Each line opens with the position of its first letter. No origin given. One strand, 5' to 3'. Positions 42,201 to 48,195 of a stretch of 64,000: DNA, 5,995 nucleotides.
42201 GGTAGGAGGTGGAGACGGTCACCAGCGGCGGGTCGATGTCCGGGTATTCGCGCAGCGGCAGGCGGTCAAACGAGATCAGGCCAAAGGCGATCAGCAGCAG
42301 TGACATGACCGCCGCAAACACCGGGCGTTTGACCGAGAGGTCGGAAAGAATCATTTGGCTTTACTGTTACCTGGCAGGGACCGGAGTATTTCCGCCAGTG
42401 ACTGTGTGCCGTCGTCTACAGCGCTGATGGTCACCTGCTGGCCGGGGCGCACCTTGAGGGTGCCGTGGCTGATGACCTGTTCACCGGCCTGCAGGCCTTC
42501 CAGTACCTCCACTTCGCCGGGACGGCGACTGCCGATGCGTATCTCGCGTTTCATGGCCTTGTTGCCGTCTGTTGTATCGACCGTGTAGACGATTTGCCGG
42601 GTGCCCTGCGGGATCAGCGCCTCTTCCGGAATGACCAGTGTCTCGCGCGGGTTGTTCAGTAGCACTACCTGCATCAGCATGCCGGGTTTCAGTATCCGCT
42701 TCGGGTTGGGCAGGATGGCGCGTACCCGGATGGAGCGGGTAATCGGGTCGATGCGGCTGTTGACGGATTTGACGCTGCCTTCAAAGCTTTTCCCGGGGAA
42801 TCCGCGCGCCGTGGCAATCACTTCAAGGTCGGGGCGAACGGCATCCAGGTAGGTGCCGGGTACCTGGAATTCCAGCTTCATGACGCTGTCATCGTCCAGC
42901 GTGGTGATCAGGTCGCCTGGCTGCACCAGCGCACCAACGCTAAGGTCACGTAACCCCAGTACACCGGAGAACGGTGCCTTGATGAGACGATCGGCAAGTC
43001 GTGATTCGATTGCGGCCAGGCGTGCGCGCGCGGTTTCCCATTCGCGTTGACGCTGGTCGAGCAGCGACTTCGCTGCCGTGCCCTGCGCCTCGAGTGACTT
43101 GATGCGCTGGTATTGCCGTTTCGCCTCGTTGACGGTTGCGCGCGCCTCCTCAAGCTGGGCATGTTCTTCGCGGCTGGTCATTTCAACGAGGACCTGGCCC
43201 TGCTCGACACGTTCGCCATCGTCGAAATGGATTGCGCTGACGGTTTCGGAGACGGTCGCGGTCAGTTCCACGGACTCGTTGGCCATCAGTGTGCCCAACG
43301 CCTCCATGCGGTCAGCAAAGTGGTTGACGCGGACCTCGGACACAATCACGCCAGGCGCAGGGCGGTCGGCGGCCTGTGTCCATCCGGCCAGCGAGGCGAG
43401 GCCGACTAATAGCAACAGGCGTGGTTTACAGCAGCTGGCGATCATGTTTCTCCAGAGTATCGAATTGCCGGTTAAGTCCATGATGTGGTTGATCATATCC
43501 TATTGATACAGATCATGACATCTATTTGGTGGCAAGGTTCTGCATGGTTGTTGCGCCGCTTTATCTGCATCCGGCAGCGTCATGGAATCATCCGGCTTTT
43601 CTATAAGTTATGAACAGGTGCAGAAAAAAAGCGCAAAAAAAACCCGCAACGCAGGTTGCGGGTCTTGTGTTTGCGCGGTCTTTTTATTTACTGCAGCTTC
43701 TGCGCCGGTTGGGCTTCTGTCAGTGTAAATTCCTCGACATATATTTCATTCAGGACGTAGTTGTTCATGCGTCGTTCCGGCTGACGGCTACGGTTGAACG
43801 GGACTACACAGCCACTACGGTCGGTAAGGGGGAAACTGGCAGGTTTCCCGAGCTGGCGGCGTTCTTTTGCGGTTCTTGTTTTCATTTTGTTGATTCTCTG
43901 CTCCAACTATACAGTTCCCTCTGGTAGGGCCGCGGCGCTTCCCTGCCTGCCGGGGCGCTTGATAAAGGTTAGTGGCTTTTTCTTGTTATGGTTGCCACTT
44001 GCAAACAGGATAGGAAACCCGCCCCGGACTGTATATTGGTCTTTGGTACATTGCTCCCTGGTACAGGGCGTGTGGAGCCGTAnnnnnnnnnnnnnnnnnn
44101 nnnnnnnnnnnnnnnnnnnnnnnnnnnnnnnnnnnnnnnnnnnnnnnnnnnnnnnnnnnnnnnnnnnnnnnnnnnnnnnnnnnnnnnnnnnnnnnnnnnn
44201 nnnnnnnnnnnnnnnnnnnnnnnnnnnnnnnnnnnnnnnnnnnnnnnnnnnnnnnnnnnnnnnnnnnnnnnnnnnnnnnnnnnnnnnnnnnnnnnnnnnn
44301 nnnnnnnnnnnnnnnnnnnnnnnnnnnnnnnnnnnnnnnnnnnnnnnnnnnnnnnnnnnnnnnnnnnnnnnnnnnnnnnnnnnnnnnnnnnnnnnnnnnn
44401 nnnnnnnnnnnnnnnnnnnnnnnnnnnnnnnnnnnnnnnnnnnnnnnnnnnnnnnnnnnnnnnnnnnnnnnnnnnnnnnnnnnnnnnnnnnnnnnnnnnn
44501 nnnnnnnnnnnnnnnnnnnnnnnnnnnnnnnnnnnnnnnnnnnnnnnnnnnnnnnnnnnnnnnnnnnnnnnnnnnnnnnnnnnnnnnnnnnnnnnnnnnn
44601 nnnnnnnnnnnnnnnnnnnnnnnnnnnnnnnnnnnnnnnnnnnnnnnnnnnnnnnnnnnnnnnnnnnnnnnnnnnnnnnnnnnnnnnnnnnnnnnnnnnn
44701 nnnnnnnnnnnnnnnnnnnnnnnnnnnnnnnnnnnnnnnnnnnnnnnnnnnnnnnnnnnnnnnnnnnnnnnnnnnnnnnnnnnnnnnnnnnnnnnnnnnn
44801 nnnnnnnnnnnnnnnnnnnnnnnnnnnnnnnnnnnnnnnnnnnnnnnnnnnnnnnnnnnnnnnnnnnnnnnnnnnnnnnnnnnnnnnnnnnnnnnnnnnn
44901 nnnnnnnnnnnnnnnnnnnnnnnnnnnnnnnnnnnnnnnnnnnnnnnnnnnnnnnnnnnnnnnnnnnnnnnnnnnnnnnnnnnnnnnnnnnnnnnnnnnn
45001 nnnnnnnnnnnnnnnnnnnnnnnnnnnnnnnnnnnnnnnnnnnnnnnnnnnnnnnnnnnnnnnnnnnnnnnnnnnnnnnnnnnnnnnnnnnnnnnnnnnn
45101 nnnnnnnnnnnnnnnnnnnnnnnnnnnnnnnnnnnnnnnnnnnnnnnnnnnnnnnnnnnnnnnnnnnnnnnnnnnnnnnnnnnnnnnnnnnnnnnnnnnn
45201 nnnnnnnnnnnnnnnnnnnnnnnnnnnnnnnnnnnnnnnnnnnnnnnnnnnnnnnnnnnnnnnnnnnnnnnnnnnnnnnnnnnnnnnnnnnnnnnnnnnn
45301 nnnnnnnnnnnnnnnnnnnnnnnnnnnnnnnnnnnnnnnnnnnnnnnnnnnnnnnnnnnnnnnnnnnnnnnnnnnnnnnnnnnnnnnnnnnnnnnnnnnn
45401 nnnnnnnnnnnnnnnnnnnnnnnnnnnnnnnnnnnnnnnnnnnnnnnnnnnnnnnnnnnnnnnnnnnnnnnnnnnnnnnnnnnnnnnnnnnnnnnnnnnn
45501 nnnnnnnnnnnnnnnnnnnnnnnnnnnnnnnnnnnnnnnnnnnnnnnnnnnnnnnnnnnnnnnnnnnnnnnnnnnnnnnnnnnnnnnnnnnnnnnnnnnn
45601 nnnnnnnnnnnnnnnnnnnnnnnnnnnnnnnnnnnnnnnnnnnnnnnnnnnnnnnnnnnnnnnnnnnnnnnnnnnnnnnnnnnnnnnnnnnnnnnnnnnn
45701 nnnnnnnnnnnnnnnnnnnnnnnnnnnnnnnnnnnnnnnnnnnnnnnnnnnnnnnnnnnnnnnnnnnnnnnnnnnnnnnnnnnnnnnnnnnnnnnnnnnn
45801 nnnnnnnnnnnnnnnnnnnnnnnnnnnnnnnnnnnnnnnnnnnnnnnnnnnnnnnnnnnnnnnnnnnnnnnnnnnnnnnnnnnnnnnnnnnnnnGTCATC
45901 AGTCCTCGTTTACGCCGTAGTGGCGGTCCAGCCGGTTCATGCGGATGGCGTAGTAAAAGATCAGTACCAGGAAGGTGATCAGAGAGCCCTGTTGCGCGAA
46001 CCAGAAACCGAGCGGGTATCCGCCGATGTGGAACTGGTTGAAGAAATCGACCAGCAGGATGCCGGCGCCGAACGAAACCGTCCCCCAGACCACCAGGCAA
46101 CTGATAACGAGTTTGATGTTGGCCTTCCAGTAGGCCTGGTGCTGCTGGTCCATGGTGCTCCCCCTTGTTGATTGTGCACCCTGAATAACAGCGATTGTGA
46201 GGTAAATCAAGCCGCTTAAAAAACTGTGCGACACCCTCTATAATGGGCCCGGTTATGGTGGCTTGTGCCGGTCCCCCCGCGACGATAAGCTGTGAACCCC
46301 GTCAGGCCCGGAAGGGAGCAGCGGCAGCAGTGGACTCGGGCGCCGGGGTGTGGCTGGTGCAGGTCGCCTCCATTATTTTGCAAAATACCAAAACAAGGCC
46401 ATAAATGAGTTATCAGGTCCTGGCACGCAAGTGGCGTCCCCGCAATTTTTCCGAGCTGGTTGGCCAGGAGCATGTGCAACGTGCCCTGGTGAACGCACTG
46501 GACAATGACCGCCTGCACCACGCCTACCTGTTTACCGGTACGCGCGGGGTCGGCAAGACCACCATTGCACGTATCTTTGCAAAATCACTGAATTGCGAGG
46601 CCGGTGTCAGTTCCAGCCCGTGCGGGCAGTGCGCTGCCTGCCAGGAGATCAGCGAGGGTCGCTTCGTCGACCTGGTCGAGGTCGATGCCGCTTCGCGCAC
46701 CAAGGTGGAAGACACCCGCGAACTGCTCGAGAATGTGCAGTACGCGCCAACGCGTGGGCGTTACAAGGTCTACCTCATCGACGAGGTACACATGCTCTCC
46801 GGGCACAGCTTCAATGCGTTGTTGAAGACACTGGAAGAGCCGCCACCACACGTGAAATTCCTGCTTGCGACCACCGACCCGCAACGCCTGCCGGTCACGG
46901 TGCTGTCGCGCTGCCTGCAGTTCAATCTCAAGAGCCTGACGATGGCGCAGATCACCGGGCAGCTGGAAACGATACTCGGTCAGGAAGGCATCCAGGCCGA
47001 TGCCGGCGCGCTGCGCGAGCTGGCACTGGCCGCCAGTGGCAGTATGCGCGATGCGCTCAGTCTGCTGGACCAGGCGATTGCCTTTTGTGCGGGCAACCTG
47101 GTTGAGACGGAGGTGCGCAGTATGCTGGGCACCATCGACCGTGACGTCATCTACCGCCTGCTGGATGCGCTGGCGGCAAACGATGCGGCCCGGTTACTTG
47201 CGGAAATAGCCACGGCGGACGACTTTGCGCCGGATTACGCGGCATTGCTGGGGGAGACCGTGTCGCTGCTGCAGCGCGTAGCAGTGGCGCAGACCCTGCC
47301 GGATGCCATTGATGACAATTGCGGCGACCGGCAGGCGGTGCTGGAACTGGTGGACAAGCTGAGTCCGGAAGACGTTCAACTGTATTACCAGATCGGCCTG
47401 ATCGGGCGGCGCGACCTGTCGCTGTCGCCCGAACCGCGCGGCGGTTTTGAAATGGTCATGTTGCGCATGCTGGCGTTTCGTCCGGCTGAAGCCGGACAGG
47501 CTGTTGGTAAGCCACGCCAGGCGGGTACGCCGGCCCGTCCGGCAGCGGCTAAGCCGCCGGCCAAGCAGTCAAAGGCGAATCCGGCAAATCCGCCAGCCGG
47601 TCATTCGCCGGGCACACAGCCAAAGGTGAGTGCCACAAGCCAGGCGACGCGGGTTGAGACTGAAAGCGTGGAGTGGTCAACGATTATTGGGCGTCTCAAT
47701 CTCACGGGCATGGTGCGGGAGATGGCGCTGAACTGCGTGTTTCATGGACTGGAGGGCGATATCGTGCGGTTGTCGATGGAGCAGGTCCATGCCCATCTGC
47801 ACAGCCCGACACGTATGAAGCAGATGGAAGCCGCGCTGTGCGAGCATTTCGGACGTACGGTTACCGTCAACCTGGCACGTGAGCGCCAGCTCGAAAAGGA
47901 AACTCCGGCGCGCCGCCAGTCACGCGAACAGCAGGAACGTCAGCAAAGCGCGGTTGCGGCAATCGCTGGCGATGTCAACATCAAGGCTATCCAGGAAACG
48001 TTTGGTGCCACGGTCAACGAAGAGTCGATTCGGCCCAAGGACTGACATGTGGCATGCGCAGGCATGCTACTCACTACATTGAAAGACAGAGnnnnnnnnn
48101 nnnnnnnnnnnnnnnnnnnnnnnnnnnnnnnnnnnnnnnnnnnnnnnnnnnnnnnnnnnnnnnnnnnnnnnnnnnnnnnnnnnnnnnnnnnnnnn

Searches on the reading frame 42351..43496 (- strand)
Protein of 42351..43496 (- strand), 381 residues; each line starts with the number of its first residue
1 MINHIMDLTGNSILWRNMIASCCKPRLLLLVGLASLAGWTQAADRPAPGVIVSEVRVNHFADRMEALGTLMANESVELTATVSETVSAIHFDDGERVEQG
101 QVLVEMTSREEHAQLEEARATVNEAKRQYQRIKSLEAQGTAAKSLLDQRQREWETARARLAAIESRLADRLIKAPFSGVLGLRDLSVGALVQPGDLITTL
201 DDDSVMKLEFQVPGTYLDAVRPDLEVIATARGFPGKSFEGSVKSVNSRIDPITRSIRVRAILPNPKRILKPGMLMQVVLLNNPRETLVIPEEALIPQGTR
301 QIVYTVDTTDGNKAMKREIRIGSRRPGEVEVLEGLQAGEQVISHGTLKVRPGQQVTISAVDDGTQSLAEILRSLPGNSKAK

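Call 12: search_protein_families(library=pfam, proteins=[window:42351-43496:-], max_evalue=0.0001)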
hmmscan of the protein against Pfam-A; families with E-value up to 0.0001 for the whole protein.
window:42351-43496:- (381 aa): 2 families
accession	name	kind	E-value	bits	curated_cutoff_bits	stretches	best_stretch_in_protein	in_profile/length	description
PF16576.10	HlyD_D23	-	7.8e-26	91.1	30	1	61-274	3-213/214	Barrel-sandwich domain of CusB or HlyD membrane-fusion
PF13437.12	HlyD_3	-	4e-15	56.9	22.2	1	172-272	2-106/106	HlyD family secretion protein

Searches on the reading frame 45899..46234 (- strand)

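Call 11: search_protein_families(library=pfam, proteins=[window:45899-46234:-], max_evalue=0.0001)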
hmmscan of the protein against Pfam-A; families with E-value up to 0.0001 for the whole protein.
window:45899-46234:- (111 aa): 1 family
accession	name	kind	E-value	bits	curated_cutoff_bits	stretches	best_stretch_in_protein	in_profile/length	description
PF13937.11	DUF4212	-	1.5e-33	115.5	30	1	32-109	1-79/79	Domain of unknown function (DUF4212)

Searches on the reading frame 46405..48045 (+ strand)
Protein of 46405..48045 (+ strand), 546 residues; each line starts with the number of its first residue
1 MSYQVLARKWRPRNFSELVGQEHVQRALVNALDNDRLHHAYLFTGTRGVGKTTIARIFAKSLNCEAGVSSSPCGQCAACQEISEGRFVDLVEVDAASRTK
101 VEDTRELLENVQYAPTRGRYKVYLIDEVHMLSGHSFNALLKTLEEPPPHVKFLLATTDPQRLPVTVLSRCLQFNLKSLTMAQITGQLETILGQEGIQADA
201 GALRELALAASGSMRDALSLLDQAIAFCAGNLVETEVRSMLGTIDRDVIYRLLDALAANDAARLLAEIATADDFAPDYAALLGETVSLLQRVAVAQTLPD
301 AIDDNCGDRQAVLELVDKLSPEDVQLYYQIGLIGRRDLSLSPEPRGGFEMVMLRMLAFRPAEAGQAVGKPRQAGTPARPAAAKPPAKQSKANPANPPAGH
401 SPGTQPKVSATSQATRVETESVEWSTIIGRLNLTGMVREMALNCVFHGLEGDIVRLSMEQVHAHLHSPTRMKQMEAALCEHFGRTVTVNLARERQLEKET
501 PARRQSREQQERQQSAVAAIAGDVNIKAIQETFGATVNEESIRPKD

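Call 11: search_protein_families(library=pfam, proteins=[window:46405-48045:+], max_evalue=0.0001)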
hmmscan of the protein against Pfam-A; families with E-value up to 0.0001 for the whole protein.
window:46405-48045:+ (546 aa): 10 families
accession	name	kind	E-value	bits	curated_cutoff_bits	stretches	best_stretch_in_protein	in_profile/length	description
PF13177.12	DNA_pol3_delta2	-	2.7e-44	151.4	27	1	21-178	2-160/161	DNA polymerase III, delta subunit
PF12170.13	DNA_pol3_tau_5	-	4.4e-22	79.2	28.8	1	420-542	20-142/142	DNA polymerase III tau subunit V interacting with alpha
PF12169.13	DNA_pol3_gamma3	-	5.8e-21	75.2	24.4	1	234-361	3-137/143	DNA polymerase III subunits gamma and tau domain III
PF22608.2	DNAX_ATPase_lid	-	2.8e-20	72.3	27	1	182-230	1-49/49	DNA polymerase III clamp loader subunit, ATPase lid domain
PF00004.35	AAA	-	3.7e-11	44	21.2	1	42-171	2-124/131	ATPase family associated with various cellular activities (AAA)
PF13191.12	AAA_16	-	9.7e-08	33.1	32.6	1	17-145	1-158/167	AAA ATPase domain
PF05496.18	RuvB_N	-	1.9e-07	31.4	27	1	11-73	2-68/159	Holliday junction DNA helicase RuvB P-loop domain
PF13401.12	AAA_22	-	1.5e-06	29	27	1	41-154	8-120/130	AAA domain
PF13173.12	AAA_14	-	3.7e-05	24.2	27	0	39-155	3-96/129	AAA domain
PF07728.20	AAA_5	-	3.9e-05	24.1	22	0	42-145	3-92/139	AAA domain (dynein-related subfamily)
